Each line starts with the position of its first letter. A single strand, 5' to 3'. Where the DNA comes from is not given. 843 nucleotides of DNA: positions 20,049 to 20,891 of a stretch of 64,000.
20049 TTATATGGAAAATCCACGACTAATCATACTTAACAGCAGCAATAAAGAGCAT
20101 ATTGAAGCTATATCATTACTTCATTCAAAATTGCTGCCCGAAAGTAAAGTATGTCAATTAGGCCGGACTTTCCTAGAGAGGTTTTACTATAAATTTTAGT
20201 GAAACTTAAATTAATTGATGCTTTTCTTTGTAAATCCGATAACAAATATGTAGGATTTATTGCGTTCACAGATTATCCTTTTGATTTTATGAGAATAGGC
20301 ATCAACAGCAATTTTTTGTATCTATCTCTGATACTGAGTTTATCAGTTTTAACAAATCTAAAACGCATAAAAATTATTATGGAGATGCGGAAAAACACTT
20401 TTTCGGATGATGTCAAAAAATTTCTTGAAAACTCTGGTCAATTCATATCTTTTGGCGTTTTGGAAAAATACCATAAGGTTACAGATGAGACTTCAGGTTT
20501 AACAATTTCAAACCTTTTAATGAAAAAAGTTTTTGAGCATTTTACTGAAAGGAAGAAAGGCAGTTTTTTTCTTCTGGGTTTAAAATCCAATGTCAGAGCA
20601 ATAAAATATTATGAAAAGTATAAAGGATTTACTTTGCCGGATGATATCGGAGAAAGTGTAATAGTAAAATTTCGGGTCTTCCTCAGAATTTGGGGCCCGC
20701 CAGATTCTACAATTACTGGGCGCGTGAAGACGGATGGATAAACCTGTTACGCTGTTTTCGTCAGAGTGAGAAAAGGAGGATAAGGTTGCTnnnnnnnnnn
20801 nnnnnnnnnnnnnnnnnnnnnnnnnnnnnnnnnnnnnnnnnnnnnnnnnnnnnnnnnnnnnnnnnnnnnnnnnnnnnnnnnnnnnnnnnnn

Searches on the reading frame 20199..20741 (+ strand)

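Call 3: search_protein_families(library=pfam, proteins=[window:20199-20741:+])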
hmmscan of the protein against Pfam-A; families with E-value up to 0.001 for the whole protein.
window:20199-20741:+ (180 aa): 1 family
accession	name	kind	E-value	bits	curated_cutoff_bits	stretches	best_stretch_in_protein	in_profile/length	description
PF00583.31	Acetyltransf_1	-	0.00084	20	20.7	0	104-144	77-116/116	Acetyltransferase (GNAT) family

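Call 4: search_protein_families(library=ncbifam, proteins=[window:20199-20741:+])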
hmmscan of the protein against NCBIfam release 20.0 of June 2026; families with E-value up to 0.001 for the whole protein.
window:20199-20741:+ (180 aa): 0 families
